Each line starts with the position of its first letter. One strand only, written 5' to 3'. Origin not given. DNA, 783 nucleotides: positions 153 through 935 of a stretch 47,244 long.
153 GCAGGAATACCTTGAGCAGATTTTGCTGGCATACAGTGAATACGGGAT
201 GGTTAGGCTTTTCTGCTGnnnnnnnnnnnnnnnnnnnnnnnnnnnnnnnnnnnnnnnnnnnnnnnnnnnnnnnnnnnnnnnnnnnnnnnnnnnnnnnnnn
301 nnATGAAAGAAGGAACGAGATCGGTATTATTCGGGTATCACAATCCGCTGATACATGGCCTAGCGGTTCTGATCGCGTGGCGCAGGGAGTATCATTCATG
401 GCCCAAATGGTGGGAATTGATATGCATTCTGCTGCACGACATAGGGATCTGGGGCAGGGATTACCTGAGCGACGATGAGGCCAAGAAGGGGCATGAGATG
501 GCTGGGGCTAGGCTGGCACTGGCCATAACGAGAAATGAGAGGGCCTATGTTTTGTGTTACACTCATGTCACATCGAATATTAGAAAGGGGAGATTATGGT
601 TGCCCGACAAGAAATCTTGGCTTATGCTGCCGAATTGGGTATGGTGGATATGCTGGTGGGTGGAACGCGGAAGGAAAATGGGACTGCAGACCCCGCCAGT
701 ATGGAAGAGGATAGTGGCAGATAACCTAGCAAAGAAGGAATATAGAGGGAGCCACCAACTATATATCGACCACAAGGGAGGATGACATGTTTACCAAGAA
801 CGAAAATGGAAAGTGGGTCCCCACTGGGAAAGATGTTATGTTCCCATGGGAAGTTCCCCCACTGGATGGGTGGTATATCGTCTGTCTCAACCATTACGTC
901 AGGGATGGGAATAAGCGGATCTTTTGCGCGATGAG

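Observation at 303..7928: Candidate diaminopurine (Z-base) genome module: HD hydrolase, PolA, PurZ-like synthetase, MazZ-like hydrolase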

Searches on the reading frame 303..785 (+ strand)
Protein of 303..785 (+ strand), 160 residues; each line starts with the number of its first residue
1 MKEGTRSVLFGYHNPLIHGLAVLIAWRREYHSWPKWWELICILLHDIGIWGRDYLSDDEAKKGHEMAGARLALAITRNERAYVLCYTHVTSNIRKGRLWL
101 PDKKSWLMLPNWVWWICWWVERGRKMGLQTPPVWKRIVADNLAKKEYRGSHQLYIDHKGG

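Call 3: search_protein_families(library=pfam, proteins=[window:303-785:+], max_evalue=0.01)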
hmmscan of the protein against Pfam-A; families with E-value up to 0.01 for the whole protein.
window:303-785:+ (160 aa): 0 families

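Call 4: search_protein_families(library=phrogs, proteins=[window:303-785:+], max_evalue=0.001)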
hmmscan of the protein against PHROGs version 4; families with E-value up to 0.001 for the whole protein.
window:303-785:+ (160 aa): 0 families

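Call 7: search_solved_structures(query=window:303-785:+, max_evalue=10, show_alignments=3)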
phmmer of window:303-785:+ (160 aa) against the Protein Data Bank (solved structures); distinct sequences matched with E-value up to 10: 1.
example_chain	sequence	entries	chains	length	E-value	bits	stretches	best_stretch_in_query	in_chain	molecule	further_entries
9scu_Cc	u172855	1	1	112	1.4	11.4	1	56-98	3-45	Large ribosomal subunit protein eL30x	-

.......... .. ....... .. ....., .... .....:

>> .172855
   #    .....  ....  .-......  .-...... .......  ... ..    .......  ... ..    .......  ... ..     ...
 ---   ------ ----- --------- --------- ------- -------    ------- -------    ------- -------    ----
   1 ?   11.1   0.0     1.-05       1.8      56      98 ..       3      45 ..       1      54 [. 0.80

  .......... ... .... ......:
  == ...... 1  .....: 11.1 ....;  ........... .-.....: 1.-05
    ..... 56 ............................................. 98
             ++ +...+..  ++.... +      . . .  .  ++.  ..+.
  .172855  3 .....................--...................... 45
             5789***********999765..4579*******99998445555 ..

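Call 15: find_homologous_proteins(query=window:303-785:+, max_evalue=0.001)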
Query window:303-785:+ (160 aa): 4 proteins with E <= 0.001 among 20 candidates.
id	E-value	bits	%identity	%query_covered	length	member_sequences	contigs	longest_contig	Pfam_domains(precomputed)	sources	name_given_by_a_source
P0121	2.0e-107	375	98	100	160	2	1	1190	-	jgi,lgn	-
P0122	3.3e-46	175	52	99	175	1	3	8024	-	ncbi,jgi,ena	jgi:hypothetical protein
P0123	2.6e-36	143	49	99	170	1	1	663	-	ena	-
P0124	1.2e-33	134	46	99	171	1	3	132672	-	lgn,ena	-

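Call 22: predict_structure(alignment_id=A1)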
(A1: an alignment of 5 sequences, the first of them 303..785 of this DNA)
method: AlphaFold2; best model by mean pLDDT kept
length: 160 residues; sequences in the alignment: 5
mean_pLDDT: 75.0   pTM: 0.73
mean pLDDT of the five models: 75.0, 66.4, 66.2, 64.6, 51.4
residues with pLDDT >= 90: 33; 70-90: 67; 50-70: 46; < 50: 14
segments of 3 or more residues with pLDDT < 50: 1-10
pLDDT, mean of each block of 10 residues (from residue 1): 44 73 93 93 75 56 77 92 82 71 85 78 66 82 73 61
secondary structure, 60 per line:
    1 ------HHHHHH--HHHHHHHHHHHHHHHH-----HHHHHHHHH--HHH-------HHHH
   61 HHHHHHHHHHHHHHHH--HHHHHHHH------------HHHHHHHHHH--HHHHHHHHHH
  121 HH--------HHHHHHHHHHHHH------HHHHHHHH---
elements in order: H7-12 H15-30 H36-44 H57-76 H79-86 H99-108 H111-122 H131-143 H150-157

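Call 26: search_protein_families(library=ncbifam, proteins=[window:303-785:+], max_evalue=0.01)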
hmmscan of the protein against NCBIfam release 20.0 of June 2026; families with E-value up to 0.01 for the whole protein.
window:303-785:+ (160 aa): 0 families

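Call 30: fold_search(model_id=the predicted structure, library=pdb)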
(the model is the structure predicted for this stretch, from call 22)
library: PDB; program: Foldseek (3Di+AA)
matches with E <= 10: 46; with E <= 0.001: 0
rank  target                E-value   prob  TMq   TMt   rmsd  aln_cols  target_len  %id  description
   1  4s1c_A                8.6e-01  0.44  0.39  0.32  12.0       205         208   11  Crystal Structure of L. monocytogenes phosphodiesterase PgpH HD domain (released 2015-02-11)
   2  2o08_A                9.4e-01  0.54  0.42  0.37  10.9       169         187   13  CRYSTAL STRUCTURE OF A PUTATIVE HD SUPERFAMILY HYDROLASE (BH1327) FROM BACILLUS HALODURANS AT 1.90 A RESOLUTION (released 2006-12-19)
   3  4s1b_D                9.4e-01  0.51  0.45  0.36   8.2       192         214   10  Crystal Structure of L. monocytogenes phosphodiesterase PgpH HD domain in complex with Cyclic-di-AMP (released 2015-02-11)
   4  4s1c_D                1.0e+00  0.35  0.37  0.31  12.6       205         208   11  Crystal Structure of L. monocytogenes phosphodiesterase PgpH HD domain (released 2015-02-11)
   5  4mln_B                1.1e+00  0.25  0.33  0.30  15.0       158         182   16  Crystal of PhnZ bound to (R)-2-amino-1-hydroxyethylphosphonic acid (released 2014-04-16)
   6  2pq7                  1.9e+00  0.41  0.37  0.35   5.9       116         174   17  Crystal structure of predicted HD superfamily hydrolase (104161995) from uncultured Thermotogales bacterium at 1.45 A re (released 2007-05-15)
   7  4n6w                  2.1e+00  0.16  0.32  0.29  15.2       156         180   17  X-Ray Crystal Structure of Citrate-bound PhnZ (released 2013-11-27)
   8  3s4l                  2.4e+00  0.07  0.22  0.19  16.5       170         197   15  The CRISPR-associated Cas3 HD domain protein MJ0384 from Methanocaldococcus jannaschii (released 2011-06-22)
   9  3s6j_C                2.6e+00  0.10  0.17  0.13  13.1        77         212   16  The crystal structure of a hydrolase from Pseudomonas syringae (released 2011-07-13)
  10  5c29_B                2.9e+00  0.12  0.27  0.17   9.1       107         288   18  PDE10 complexed with 6-chloro-2-cyclopropyl-5-methyl-N-propyl-pyrimidin-4-amine (released 2015-09-30)
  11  3lwj                  3.4e+00  0.03  0.17  0.15  15.7       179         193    9  Crystal structure of Putative TetR-family transcriptional regulator (YP_752756.1) from Syntrophomonas wolfei str. Goetti (released 2010-03-16)
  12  2pau_B                3.7e+00  0.12  0.34  0.32   8.3       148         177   10  Crystal structure of the 5'-deoxynucleotidase YfbR mutant E72A complexed with Co(2+) and dAMP (released 2008-03-04)
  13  9qzk_A                3.9e+00  0.12  0.39  0.17  13.1       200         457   12  SadB of Pseudomonas aeruginosa (released 2025-05-28)
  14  1xx7_F                4.1e+00  0.15  0.32  0.32   5.6       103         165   14  Conserved hypothetical protein from Pyrococcus furiosus Pfu-403030-001 (released 2004-12-28)
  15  5l0w_B                4.3e+00  0.04  0.20  0.17  16.2       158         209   10  Structure of post-translational translocation Sec71/Sec72 complex (released 2017-03-22)
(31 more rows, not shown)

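Call 36: search_protein_representatives(alignment_id=A1)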
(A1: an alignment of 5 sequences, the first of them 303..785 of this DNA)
Query: 5 sequences, 171 profile positions. Proteins with E-value up to 0.001 (for the whole library): 387; up to 1e-10: 143; up to 1e-30: 12. The best 150 are listed.
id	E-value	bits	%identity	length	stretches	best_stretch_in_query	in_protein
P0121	7.2e-82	289.5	-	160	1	1-170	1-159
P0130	3.5e-72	257.9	-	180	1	1-170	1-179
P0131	3.7e-61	222.0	-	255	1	1-167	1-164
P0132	2.1e-58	213.1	-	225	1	1-169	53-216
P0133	1.3e-57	210.5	-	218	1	1-170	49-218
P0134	8.8e-48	178.5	-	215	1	1-170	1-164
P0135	6.2e-43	162.7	-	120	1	1-124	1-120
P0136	5.5e-39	149.9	-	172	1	2-168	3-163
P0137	2.9e-35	137.8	-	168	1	3-167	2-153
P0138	3.0e-34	134.5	-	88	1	1-78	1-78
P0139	2.5e-33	131.4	-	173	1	1-169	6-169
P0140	3.4e-32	127.8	-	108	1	87-169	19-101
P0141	1.6e-30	122.4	-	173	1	1-169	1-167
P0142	1.4e-28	116.0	-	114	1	67-170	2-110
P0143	2.0e-28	115.5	-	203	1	1-169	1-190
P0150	1.6e-25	106.1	-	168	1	1-169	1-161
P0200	2.5e-14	69.6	-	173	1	1-124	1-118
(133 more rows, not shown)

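Call 42: search_protein_families(library=pfam, alignment_id=A2, max_evalue=0.01)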
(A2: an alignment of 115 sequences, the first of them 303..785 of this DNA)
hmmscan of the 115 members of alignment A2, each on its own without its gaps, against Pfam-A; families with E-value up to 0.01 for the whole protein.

A. member 1, window:303-785:+ (160 aa): 0 families

B. families by the number of members that match (of 115 scanned): 3 families
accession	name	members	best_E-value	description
PF01966.28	HD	15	3.4e-05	HD domain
PF14354.12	Lar_restr_allev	1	5.2e-07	Restriction alleviation protein Lar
PF09164.15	VitD-bind_III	1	0.0087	Vitamin D binding protein, domain III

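Call 43: search_solved_structures(query=A2, max_evalue=10, show_alignments=3)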
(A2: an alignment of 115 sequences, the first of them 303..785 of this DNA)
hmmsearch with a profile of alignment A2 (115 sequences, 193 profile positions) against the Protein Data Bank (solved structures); distinct sequences matched with E-value up to 10: 4.
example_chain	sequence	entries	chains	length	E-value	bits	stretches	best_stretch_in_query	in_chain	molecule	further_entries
6npa_A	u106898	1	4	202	2.5e-05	27.2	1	54-103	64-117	TmpB, (R)-1-hydroxy-2-trimethylaminoethylphosphonate oxygenase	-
9e0j_H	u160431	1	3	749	0.24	14.2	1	22-64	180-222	Photosystem I P700 chlorophyll a apoprotein A2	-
1v4l_B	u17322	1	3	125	0.24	14.2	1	91-167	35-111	mucrocetin beta chain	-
3pg0_A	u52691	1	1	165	0.32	13.7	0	75-114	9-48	ThreeFoil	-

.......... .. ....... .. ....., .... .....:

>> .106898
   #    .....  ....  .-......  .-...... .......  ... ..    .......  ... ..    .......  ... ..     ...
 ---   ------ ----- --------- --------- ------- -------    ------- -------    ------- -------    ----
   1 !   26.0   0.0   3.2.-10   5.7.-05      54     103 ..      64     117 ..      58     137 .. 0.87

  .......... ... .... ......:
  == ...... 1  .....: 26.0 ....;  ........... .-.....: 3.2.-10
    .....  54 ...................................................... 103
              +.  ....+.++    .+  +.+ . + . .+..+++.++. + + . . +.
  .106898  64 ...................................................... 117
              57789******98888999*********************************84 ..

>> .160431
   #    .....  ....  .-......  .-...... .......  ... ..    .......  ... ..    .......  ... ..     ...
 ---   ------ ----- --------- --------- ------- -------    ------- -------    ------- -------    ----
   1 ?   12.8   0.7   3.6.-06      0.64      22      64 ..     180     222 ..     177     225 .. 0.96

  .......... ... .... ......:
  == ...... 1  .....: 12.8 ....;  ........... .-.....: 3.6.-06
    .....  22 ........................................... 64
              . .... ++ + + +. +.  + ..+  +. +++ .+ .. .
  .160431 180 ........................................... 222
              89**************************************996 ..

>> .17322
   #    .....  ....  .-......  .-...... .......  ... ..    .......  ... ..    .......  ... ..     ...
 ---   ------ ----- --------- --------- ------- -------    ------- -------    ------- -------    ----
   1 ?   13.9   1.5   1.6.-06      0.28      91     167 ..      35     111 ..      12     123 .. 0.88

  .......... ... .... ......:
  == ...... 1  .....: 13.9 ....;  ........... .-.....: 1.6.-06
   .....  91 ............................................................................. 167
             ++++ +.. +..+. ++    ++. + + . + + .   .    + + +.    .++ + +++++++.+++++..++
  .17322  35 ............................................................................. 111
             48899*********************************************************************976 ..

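Call 45: find_encoding_contigs(protein=P0124, flank=10000, max_places=3)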
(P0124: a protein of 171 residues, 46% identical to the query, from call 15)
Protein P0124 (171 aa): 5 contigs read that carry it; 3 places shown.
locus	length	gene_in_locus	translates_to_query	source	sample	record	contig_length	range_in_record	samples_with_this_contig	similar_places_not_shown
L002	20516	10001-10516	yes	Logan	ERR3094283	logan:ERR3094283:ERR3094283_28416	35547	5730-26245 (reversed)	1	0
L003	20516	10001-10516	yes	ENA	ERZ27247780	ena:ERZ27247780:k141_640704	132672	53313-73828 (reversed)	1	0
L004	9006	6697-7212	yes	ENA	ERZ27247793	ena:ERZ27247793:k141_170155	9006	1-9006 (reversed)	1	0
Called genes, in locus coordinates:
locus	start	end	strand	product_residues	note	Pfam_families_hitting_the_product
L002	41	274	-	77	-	-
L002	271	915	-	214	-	-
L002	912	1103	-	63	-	-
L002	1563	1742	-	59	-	-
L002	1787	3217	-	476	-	PF09250:Prim-Pol, PF08708:PriCT_1 (weak)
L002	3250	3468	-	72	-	-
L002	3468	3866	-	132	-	-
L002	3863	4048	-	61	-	-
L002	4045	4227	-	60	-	-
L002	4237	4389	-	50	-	-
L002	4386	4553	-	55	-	-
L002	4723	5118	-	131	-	-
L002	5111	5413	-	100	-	-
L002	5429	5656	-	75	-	-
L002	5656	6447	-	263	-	PF00929:RNase_T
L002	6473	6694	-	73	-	-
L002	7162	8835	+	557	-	PF00176:SNF2-rel_dom, PF04851:ResIII (weak), PF00271:Helicase_C (weak)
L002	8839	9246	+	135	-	-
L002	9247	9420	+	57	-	-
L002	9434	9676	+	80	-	-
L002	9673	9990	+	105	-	-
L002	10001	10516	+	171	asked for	-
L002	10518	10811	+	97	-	-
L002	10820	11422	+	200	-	-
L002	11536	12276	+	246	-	-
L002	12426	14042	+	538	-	PF00580:UvrD-helicase, PF01443:Viral_helicase1 (faint), PF13086:AAA_11 (faint), PF13245:AAA_19, PF13604:AAA_30 (faint), PF13361:UvrD_C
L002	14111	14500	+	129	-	-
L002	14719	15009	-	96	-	-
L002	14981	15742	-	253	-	PF00685:Sulfotransfer_1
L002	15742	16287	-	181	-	-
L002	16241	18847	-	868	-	-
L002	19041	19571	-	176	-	-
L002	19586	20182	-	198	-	-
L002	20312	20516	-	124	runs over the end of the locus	-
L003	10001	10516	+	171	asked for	-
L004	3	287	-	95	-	?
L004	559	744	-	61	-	-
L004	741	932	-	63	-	-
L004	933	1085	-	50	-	-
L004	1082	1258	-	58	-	-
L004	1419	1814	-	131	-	-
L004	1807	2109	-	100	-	-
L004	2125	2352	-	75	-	-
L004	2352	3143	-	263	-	PF00929:RNase_T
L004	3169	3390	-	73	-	-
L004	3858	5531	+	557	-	PF00176:SNF2-rel_dom, PF04851:ResIII (weak), PF00271:Helicase_C (weak)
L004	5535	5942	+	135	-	-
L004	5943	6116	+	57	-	-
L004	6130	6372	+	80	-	-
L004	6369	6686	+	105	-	-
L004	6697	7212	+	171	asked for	-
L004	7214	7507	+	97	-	-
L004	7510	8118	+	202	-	-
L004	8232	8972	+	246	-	-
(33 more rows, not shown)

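Call 67: find_encoding_contigs(protein=P0130, flank=10000, max_places=2)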
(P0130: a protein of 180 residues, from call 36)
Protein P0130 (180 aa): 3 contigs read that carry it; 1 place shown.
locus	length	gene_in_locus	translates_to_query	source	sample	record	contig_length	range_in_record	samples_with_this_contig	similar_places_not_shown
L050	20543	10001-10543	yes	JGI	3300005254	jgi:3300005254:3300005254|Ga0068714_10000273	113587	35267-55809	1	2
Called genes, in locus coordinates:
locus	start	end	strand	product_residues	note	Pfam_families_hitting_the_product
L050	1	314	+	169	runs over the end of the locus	PF06892:Phage_CP76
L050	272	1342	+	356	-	-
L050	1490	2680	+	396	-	PF00149:Metallophos (faint)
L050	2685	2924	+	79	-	PF01381:HTH_3 (weak), PF13443:HTH_26 (weak)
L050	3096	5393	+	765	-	PF13476:AAA_23 (weak)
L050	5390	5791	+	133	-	-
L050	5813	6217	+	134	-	PF00436:SSB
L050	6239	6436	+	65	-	-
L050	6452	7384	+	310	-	-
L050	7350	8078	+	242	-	PF03969:AFG1_ATPase (faint), PF01695:IstB_IS21, PF00308:Bac_DnaA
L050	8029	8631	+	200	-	-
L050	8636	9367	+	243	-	-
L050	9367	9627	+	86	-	-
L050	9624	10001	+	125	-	-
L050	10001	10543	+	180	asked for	-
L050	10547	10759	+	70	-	-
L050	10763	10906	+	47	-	-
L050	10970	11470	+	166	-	PF02675:AdoMet_dc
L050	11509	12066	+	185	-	-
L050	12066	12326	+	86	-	PF01844:HNH (weak)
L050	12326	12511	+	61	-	-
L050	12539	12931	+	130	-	-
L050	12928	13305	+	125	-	-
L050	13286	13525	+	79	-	-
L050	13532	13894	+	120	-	PF24746:DUF7694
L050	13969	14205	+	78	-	-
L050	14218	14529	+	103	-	PF14354:Lar_restr_allev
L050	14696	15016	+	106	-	-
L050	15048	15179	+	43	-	-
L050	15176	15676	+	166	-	PF18907:DUF5662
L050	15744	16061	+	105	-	-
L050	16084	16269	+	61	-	-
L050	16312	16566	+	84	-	-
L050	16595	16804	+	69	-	-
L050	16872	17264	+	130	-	-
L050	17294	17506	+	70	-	-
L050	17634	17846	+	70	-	-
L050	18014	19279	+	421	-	PF04055:Radical_SAM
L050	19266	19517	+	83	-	-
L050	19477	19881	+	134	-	-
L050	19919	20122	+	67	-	-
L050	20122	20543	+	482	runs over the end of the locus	-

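Call 68: find_encoding_contigs(protein=P0150, flank=10000, max_places=2)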
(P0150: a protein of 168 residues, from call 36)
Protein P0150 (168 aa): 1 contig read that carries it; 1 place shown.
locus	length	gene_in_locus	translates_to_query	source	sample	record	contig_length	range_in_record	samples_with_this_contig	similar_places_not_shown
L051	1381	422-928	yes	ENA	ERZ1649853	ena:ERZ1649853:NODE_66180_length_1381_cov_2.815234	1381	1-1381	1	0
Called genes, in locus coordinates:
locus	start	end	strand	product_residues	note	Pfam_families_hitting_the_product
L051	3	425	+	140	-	?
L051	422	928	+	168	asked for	-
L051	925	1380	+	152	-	?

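Call 69: find_encoding_contigs(protein=P0200, flank=10000, max_places=2)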
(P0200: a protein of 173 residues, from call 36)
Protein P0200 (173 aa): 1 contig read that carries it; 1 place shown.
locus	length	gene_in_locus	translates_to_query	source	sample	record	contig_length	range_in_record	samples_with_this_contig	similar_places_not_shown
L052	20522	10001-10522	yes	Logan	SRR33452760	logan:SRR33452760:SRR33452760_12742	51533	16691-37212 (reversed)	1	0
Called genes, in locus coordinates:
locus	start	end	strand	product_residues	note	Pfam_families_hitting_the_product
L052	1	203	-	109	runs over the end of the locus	-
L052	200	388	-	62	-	-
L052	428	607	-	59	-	-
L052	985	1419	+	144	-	PF02945:Endonuclease_7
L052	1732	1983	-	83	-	-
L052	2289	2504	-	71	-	-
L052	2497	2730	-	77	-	-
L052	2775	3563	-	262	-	-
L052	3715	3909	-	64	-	-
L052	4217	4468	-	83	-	-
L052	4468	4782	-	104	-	-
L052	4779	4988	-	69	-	-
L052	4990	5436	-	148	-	-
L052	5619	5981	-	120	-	-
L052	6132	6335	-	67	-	-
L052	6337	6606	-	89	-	-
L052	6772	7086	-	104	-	-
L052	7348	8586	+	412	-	PF14311:DUF4379 (faint)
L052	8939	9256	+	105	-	-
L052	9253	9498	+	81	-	-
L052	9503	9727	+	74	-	-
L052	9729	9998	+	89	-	-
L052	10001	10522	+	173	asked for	-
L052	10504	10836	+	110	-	-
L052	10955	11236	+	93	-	PF01396:Zn_ribbon_Top1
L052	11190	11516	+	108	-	-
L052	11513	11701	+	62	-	-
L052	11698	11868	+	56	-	-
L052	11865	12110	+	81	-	-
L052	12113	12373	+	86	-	-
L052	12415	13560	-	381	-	PF01385:OrfB_IS605, PF07282:Cas12f1-like_TNB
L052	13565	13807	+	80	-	-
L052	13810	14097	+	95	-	-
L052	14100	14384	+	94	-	-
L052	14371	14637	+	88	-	-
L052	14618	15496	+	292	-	PF01368:DHH (weak)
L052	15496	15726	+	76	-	-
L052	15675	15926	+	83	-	-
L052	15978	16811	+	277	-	PF23023:Anti-Pycsar_Apyc1, PF00753:Lactamase_B, PF12706:Lactamase_B_2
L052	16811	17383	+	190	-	PF04542:Sigma70_r2 (weak)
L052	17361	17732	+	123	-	-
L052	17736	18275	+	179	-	-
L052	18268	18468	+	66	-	-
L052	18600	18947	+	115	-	-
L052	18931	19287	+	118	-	-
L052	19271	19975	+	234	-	-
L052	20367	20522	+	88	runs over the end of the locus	-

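Call 81: predict_structure(alignment_id=A2)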
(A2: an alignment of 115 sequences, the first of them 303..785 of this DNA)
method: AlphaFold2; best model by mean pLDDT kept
length: 160 residues; sequences in the alignment: 115
mean_pLDDT: 93.3   pTM: 0.88
mean pLDDT of the five models: 93.3, 93.2, 92.6, 92.1, 91.7
residues with pLDDT >= 90: 133; 70-90: 25; 50-70: 1; < 50: 1
segments of 3 or more residues with pLDDT < 50: none
pLDDT, mean of each block of 10 residues (from residue 1): 97 98 98 98 98 92 95 98 94 86 97 98 92 95 81 75
secondary structure, 60 per line:
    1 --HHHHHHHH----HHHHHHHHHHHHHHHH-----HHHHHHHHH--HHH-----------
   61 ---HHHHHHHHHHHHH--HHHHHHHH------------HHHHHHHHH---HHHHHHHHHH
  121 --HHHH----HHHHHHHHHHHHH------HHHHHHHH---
elements in order: H3-10 H15-30 H36-44 H64-76 H79-86 H99-107 H111-120 H123-126 H131-143 H150-157
